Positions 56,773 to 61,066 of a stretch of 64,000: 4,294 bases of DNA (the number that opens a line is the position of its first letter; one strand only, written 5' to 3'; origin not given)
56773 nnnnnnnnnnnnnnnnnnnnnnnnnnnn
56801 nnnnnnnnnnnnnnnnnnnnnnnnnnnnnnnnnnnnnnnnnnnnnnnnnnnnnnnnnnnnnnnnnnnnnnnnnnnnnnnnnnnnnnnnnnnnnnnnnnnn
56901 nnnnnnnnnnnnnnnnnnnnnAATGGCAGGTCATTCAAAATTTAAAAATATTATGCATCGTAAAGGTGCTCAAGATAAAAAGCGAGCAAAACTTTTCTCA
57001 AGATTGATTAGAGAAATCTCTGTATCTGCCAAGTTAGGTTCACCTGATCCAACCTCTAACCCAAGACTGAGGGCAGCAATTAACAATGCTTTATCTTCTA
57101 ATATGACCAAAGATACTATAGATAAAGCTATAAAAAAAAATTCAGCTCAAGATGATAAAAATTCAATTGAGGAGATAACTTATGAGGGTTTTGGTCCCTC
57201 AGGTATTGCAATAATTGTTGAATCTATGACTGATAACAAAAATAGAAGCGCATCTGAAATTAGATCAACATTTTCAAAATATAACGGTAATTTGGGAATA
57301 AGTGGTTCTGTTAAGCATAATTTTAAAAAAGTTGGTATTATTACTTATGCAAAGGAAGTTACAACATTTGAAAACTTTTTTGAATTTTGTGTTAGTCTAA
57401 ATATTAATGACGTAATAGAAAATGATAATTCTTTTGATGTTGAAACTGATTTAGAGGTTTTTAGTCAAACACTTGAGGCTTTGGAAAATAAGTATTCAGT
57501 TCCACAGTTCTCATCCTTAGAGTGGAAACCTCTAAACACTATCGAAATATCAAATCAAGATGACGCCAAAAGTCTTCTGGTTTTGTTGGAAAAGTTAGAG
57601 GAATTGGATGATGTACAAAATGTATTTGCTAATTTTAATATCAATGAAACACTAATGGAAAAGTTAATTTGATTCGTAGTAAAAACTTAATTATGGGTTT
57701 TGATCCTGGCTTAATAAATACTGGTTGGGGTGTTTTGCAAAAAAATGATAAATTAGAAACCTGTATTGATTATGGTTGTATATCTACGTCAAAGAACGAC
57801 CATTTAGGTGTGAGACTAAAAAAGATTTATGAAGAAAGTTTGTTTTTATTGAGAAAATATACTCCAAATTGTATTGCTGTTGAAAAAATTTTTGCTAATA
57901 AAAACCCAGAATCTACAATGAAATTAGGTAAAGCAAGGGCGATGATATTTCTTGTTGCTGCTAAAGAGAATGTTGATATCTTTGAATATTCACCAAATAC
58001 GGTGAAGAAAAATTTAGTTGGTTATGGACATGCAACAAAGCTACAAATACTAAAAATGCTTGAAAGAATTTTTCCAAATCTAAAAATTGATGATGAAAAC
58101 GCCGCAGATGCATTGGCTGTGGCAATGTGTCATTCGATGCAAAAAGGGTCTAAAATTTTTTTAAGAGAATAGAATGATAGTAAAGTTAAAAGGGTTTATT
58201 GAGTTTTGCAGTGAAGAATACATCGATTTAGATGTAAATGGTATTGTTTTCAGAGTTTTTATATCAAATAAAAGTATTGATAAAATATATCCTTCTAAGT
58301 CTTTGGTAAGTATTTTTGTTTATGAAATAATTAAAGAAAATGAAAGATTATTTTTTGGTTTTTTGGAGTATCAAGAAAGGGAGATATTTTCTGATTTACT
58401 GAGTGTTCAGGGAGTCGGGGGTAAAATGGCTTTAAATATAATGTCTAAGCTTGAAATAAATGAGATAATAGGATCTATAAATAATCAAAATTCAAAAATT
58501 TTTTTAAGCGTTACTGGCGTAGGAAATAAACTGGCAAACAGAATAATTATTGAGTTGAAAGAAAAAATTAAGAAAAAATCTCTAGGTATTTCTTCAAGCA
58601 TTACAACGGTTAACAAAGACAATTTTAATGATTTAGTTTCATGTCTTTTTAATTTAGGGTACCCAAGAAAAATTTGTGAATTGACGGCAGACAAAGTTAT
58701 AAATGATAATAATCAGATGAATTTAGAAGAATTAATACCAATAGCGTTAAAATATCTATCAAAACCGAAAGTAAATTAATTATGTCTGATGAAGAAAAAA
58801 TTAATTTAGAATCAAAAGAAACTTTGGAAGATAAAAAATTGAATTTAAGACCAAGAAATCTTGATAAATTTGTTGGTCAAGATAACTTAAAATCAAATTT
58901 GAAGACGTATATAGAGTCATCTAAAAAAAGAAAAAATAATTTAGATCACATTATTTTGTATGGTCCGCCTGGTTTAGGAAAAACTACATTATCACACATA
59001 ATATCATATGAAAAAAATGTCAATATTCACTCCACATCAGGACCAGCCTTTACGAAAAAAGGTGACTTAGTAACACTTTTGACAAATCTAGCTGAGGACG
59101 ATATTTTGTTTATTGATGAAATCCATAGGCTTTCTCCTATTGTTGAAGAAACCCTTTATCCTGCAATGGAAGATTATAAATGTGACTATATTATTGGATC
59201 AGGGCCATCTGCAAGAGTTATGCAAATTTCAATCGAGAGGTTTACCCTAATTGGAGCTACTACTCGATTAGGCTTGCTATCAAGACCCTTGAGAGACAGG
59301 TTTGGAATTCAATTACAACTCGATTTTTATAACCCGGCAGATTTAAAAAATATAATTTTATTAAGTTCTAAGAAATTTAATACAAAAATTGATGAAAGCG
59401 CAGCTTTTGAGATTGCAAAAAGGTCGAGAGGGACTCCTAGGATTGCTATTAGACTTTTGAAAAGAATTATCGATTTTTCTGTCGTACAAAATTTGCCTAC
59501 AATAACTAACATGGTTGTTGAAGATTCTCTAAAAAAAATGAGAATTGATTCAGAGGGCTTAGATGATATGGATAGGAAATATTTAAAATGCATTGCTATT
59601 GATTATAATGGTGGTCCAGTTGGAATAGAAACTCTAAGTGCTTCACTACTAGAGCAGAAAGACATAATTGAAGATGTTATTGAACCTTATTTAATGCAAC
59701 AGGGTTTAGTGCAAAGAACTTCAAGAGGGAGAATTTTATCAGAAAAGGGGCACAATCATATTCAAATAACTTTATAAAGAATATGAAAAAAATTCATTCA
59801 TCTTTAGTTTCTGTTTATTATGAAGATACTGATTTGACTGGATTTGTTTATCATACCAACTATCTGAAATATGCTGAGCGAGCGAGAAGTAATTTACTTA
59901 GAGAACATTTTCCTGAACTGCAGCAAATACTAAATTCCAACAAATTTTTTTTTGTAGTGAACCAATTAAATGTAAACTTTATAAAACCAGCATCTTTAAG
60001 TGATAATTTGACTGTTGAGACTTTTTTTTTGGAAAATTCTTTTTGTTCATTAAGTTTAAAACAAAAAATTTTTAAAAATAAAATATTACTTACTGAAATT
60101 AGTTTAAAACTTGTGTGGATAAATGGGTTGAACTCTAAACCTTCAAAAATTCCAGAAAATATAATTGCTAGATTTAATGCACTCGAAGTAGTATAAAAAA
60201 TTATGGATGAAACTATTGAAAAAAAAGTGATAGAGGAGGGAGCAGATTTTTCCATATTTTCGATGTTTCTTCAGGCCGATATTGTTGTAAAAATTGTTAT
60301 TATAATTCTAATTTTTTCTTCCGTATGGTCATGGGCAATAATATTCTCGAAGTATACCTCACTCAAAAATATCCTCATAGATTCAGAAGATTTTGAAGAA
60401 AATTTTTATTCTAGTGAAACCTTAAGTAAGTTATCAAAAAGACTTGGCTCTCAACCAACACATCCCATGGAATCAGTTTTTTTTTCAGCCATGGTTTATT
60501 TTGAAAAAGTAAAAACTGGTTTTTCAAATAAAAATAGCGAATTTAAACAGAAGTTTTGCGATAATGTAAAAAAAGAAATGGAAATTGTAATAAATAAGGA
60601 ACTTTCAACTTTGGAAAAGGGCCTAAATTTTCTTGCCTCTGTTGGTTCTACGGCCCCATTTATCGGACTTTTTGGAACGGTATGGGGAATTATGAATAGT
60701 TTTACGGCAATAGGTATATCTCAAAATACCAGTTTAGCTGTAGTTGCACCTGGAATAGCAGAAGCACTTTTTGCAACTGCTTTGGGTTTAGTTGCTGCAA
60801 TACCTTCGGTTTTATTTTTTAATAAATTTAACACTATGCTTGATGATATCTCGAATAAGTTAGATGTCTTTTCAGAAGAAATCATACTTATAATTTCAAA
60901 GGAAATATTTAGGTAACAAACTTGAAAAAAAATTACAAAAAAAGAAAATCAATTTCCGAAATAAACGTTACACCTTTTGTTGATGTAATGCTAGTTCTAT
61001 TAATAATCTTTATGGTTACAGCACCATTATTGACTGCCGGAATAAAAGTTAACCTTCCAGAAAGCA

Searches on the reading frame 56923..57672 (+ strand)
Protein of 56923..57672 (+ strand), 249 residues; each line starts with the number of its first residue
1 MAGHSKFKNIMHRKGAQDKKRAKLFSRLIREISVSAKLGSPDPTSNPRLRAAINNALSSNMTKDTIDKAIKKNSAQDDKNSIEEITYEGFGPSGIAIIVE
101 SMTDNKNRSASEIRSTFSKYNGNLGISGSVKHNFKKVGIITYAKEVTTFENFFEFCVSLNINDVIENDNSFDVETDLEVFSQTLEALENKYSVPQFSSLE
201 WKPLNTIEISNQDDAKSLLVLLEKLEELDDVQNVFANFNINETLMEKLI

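Call 23: search_protein_families(library=ncbifam, proteins=[window:56923-57672:+], max_evalue=1e-8)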
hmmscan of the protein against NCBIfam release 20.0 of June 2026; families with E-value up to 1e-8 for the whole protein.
window:56923-57672:+ (249 aa): 3 families
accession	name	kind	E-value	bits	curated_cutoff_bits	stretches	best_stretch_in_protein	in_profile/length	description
NF001030.0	PRK00110.1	equivalog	3.4e-93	311.8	243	1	1-248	1-244/245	YebC/PmpR family DNA-binding transcriptional regulator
TIGR01033.1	TIGR01033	subfamily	9.9e-84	280.8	208.75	1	1-239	1-238/238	YebC/PmpR family DNA-binding transcriptional regulator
NF009044.0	PRK12378.1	subfamily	2.3e-69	233.7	196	1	6-239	4-237/239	YebC/PmpR family DNA-binding transcriptional regulator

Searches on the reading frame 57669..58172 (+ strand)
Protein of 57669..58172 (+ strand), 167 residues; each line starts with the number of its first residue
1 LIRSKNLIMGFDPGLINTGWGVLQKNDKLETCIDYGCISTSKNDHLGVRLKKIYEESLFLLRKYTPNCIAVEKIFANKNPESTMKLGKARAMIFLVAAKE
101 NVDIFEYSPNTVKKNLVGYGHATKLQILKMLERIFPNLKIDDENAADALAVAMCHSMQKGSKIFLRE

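Call 23: search_protein_families(library=ncbifam, proteins=[window:57669-58172:+], max_evalue=1e-8)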
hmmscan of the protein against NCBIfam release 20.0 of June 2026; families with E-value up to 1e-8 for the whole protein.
window:57669-58172:+ (167 aa): 2 families
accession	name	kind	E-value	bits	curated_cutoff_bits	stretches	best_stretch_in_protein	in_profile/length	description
NF000711.0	PRK00039.2-1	equivalog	1.6e-42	145.1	163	1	7-160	2-156/161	crossover junction endodeoxyribonuclease RuvC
TIGR00228.1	ruvC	equivalog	6.8e-34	117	100.65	1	8-157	1-149/156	crossover junction endodeoxyribonuclease RuvC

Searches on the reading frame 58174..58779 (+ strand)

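Call 23: search_protein_families(library=ncbifam, proteins=[window:58174-58779:+], max_evalue=1e-8)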
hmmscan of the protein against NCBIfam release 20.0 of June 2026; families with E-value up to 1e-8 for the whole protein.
window:58174-58779:+ (201 aa): 2 families
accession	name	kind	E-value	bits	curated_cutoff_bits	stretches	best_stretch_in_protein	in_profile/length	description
TIGR00084.2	ruvA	equivalog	3.4e-46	157.4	85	1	1-193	1-202/202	Holliday junction branch migration protein RuvA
NF011194.0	PRK14600.1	equivalog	1.3e-24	87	180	1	1-197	1-188/188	Holliday junction branch migration protein RuvA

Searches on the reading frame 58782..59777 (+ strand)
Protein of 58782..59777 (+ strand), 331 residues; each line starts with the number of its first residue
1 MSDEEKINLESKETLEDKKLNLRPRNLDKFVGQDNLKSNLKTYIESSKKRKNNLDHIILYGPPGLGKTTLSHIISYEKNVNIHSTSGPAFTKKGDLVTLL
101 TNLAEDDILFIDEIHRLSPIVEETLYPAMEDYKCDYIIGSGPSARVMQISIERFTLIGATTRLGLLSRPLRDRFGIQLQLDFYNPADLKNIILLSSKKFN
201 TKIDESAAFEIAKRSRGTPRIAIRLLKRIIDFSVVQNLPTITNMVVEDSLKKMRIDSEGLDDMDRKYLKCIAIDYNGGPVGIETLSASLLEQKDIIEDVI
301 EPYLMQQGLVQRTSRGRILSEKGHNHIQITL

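Call 23: search_protein_families(library=ncbifam, proteins=[window:58782-59777:+], max_evalue=1e-8)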
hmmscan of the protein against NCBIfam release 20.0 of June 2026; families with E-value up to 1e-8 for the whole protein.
window:58782-59777:+ (331 aa): 12 families
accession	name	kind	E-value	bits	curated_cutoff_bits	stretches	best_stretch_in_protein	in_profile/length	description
NF000868.0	PRK00080.1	equivalog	2.8e-137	457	282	1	14-329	11-326/330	Holliday junction branch migration DNA helicase RuvB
TIGR00635.1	ruvB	equivalog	4.1e-125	416.9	299.05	1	26-328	2-304/305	Holliday junction branch migration DNA helicase RuvB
TIGR02903.1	spore_lon_C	equivalog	1.6e-12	46.8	678.8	0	10-79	136-199/615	Lon family ATP-dependent protease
NF003229.0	PRK04195.1-5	equivalog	1.5e-11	43.7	280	1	23-82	12-72/413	replication factor C large subunit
NF009882.0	PRK13341.1-3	equivalog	1.7e-11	42.9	1197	1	21-134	23-140/734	AAA family ATPase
NF009881.0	PRK13341.1-2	equivalog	5.2e-11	41.2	651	1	15-131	15-135/736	AAA family ATPase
TIGR02902.1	spore_lonB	equivalog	5.4e-11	41.8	723.3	0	22-77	59-109/531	ATP-dependent protease LonB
NF003226.0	PRK04195.1-1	equivalog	5.9e-11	41.9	588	1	20-82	6-68/405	replication factor C large subunit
NF003230.0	PRK04195.1-6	equivalog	9.5e-11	41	441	1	22-79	8-64/494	replication factor C large subunit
NF009883.0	PRK13341.1-4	equivalog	3.3e-10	38.5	668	1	21-132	24-139/729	AAA family ATPase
NF003233.0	PRK04195.2-3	equivalog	3.5e-09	36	471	0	22-77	7-61/504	replication factor C large subunit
NF001679.0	PRK00440.1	equivalog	6.4e-09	35.3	303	0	22-75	12-60/322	replication factor C small subunit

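Call 80: list_cluster_members(proteins=[window:58782-59777:+, window:23024-25156:+, window:52480-53046:-])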
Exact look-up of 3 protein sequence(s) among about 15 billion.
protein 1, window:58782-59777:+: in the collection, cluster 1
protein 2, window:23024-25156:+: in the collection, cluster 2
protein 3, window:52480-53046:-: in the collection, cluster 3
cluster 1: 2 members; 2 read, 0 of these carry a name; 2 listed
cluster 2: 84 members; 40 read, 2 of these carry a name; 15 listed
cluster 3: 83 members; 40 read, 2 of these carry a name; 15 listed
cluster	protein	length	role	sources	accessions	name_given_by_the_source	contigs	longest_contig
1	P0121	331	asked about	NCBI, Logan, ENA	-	-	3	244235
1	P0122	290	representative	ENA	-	-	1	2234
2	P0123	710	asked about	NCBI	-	-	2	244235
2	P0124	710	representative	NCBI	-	-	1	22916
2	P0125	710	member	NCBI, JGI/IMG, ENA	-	flagellar biosynthesis protein FlhA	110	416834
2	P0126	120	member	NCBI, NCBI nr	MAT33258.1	MAG: flagellar biosynthesis protein FlhA, partial [Rickettsiales bacterium] | flagellar biosynthesis protein FlhA [Rickettsiales bacterium]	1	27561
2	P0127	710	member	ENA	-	-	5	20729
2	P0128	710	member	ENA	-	-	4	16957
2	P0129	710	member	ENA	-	-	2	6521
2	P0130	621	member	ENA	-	-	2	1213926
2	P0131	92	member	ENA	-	-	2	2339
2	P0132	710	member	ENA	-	-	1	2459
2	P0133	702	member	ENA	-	-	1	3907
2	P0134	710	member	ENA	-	-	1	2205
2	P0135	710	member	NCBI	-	-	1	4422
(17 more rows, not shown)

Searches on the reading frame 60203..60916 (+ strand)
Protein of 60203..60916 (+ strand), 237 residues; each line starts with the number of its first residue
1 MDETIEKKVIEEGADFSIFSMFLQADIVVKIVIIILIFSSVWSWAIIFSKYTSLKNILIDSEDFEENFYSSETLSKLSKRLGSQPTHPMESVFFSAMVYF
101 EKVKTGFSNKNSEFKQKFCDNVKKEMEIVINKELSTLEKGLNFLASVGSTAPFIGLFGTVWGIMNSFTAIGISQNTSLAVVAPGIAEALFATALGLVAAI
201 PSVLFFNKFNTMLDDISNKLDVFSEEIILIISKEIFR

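Call 23: search_protein_families(library=ncbifam, proteins=[window:60203-60916:+], max_evalue=1e-8)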
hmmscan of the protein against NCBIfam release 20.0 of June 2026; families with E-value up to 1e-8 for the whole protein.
window:60203-60916:+ (237 aa): 5 families
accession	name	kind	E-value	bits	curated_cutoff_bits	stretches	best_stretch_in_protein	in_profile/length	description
TIGR02796.1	tolQ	equivalog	3.4e-75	252.5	221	1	17-232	1-215/216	protein TolQ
TIGR02797.1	exbB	equivalog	6.9e-53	179.6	206.2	1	17-232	1-210/211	tonB-system energizer ExbB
NF008066.0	PRK10801.1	equivalog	7.4e-53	179.4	403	1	14-236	2-222/230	Tol-Pal system protein TolQ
NF007722.0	PRK10414.1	equivalog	3e-40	138.3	402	1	14-234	8-223/244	tol-pal system-associated acyl-CoA thioesterase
TIGR02805.1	exbB2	equivalog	2.5e-15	56.8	135.35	1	134-214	48-128/138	TonB-system energizer ExbB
